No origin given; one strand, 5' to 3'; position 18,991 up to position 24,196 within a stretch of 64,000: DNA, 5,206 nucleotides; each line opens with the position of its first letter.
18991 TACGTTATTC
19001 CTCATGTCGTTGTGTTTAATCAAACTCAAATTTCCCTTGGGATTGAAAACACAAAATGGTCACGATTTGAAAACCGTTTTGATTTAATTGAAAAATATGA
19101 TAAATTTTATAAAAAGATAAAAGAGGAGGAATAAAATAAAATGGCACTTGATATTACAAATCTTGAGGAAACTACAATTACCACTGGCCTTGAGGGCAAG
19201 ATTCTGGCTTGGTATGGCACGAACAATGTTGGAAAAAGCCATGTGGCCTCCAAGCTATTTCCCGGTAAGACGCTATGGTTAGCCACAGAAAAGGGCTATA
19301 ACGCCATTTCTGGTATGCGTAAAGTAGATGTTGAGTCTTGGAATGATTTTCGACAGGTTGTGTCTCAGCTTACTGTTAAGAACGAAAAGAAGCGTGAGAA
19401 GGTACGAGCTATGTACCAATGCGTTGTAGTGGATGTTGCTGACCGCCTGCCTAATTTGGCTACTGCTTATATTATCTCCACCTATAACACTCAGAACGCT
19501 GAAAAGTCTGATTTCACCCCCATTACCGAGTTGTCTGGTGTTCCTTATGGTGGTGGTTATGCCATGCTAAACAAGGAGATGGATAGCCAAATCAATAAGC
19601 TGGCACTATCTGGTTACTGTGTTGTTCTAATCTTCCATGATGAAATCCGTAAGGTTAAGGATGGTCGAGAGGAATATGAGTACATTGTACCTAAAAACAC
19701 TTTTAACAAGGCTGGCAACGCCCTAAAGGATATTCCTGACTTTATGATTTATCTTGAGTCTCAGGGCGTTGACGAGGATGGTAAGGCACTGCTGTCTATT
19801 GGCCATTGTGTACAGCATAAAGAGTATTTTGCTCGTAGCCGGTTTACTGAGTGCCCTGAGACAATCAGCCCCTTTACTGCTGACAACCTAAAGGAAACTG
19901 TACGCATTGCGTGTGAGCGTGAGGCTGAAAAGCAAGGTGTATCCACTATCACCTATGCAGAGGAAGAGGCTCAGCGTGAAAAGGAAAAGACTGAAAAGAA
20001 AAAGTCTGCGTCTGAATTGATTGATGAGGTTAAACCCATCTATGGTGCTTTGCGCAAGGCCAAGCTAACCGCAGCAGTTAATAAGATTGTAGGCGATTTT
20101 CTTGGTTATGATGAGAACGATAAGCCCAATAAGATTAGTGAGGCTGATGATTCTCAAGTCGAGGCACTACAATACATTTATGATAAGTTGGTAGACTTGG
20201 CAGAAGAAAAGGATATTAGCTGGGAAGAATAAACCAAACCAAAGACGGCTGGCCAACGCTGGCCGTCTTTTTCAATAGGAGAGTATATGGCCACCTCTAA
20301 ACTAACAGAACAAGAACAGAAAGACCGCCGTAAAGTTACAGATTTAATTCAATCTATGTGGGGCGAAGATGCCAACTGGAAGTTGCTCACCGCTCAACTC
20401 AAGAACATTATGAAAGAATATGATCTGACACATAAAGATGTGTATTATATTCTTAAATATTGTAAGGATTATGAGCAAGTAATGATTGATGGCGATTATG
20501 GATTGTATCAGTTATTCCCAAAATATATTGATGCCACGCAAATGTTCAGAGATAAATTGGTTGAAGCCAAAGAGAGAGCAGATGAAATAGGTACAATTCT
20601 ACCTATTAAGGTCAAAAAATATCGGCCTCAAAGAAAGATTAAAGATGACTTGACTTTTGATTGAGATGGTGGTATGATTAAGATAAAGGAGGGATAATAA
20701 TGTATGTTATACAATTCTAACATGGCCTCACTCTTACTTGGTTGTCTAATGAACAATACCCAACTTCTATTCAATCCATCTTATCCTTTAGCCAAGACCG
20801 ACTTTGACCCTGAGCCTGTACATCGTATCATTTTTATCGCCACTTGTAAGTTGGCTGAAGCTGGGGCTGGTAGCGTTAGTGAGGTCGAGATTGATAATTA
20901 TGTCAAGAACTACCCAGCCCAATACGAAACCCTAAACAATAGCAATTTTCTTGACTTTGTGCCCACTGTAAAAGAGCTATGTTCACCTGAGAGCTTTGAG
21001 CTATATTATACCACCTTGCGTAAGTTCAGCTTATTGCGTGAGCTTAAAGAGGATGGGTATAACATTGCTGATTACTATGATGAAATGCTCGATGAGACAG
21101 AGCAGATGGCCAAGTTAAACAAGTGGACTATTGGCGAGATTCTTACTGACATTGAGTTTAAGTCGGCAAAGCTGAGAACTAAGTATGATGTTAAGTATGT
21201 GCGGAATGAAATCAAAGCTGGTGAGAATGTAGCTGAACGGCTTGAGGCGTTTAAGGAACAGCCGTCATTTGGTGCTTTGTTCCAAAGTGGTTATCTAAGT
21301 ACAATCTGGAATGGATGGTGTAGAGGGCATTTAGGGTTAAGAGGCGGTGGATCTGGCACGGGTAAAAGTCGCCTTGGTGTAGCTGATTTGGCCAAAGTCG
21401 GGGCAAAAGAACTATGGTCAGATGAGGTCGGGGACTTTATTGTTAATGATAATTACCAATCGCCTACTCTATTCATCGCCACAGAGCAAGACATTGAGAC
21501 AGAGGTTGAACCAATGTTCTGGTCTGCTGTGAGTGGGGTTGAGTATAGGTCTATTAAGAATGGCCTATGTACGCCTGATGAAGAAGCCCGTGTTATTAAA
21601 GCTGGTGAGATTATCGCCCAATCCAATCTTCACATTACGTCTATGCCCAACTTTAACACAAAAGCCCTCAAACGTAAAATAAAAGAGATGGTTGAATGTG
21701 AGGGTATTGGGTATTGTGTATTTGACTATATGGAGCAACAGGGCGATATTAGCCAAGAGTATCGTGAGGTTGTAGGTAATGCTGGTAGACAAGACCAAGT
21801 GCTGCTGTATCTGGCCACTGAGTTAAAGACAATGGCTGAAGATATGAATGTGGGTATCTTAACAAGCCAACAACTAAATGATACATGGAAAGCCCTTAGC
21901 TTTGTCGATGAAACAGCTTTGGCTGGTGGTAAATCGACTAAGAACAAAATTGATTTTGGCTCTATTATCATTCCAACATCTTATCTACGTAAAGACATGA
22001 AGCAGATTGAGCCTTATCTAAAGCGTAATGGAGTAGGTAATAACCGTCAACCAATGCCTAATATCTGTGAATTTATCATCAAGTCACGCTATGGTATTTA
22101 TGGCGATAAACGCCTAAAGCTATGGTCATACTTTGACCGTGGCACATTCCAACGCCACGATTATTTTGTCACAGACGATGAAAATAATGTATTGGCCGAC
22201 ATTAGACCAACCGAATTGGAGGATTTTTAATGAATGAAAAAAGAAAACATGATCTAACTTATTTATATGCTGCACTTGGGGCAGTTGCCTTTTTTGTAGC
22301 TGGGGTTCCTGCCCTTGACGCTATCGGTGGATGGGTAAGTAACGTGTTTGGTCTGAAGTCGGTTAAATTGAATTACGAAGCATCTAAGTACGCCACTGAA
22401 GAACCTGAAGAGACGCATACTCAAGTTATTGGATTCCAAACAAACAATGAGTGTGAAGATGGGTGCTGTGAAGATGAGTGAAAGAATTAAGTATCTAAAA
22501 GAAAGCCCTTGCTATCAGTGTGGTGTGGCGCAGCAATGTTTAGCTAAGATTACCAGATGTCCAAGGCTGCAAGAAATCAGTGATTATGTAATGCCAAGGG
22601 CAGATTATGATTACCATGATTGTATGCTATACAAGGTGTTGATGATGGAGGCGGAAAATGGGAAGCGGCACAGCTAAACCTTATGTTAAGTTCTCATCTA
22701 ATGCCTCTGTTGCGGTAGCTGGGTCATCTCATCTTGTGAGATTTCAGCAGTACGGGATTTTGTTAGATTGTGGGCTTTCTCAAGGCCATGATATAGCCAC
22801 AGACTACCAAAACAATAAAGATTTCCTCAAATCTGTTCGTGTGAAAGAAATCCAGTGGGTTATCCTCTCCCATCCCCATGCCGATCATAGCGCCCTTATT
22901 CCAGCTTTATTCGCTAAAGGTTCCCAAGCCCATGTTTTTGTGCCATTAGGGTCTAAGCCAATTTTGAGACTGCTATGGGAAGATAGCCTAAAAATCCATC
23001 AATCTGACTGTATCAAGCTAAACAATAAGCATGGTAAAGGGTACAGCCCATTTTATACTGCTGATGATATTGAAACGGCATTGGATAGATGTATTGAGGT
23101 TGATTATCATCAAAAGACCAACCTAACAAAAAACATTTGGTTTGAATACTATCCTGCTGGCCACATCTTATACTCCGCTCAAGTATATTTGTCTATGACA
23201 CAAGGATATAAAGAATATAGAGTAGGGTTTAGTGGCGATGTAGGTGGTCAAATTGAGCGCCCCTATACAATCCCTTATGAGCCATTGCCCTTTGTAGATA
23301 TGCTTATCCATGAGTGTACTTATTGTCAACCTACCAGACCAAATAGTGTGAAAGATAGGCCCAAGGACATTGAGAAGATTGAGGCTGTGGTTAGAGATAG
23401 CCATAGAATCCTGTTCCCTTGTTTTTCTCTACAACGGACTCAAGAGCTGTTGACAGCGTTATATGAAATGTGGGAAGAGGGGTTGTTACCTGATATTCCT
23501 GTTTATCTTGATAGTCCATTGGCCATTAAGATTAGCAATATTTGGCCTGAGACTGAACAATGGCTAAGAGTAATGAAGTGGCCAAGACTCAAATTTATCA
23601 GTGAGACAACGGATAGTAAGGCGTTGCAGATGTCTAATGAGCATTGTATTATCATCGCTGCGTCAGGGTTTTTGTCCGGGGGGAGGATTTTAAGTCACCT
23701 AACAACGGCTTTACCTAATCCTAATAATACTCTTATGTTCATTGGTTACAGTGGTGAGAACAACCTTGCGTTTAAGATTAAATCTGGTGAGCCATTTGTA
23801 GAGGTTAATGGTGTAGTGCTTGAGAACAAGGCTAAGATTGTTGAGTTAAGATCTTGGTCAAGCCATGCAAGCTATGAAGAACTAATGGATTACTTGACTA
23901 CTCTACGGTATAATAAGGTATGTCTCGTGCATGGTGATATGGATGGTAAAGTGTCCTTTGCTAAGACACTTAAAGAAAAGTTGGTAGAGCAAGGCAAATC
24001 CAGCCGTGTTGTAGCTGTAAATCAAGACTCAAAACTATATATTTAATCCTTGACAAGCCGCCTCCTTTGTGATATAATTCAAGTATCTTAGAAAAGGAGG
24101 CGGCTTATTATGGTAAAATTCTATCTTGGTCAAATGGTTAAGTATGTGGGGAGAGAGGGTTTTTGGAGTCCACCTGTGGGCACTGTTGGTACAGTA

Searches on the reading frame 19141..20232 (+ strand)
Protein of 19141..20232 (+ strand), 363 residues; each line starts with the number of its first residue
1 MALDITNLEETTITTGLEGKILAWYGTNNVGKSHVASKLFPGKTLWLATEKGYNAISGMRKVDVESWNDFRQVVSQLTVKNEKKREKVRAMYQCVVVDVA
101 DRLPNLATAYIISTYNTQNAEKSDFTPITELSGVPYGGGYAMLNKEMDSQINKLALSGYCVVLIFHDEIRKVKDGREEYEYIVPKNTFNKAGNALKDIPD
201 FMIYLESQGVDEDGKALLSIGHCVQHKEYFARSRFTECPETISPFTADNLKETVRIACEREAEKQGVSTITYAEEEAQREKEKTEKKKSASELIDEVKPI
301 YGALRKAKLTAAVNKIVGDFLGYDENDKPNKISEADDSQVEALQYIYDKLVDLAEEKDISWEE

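Call 11: search_protein_families(library=pfam, proteins=[window:19141-20232:+], max_evalue=0.01)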
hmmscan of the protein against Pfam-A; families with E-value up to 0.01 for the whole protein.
window:19141-20232:+ (363 aa): 1 family
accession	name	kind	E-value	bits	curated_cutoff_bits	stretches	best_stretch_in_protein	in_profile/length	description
PF13479.12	AAA_24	-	1.7e-30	106.7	27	1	21-235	4-195/195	AAA domain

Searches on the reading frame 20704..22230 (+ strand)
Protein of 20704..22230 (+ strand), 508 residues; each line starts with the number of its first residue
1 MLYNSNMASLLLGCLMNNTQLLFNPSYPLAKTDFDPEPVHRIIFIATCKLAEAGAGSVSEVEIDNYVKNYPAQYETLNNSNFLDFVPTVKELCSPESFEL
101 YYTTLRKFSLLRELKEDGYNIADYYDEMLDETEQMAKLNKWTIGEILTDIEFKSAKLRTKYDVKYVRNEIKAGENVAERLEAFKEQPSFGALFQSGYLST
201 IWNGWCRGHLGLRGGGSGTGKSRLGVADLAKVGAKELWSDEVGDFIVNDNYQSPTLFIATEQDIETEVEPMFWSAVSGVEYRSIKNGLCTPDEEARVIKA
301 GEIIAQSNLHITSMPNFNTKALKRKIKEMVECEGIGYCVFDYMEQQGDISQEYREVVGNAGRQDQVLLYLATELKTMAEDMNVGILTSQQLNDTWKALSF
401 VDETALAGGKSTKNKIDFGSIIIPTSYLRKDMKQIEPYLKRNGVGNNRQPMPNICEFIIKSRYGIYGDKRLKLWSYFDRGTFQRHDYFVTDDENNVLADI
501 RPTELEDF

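Call 10: search_protein_families(library=pfam, proteins=[window:20704-22230:+], max_evalue=0.001)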
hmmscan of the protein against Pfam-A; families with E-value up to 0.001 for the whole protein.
window:20704-22230:+ (508 aa): 1 family
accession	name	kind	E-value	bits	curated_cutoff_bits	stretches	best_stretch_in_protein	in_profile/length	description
PF03796.21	DnaB_C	-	2.1e-11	44.2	27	1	198-393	9-180/255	DnaB-like helicase C terminal domain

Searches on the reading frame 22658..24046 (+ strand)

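Call 10: search_protein_families(library=pfam, proteins=[window:22658-24046:+], max_evalue=0.001)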
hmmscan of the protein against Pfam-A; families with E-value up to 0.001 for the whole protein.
window:22658-24046:+ (462 aa): 5 families
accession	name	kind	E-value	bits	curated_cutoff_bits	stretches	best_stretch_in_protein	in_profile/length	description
PF10996.14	Beta-Casp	-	3.2e-26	92.6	27.7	1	261-373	1-119/120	Beta-Casp domain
PF16661.11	Lactamase_B_6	-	2.7e-10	40.4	27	1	26-171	1-142/193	Metallo-beta-lactamase superfamily domain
PF00753.33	Lactamase_B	-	4.3e-09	37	22.7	1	21-98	5-77/196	Metallo-beta-lactamase superfamily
PF07521.17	RMMBL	-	3.4e-08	33.8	21.6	1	391-441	5-55/63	Zn-dependent metallo-hydrolase RNA specificity domain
PF12706.13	Lactamase_B_2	-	6.2e-05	23.1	27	1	34-104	3-71/200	Beta-lactamase superfamily domain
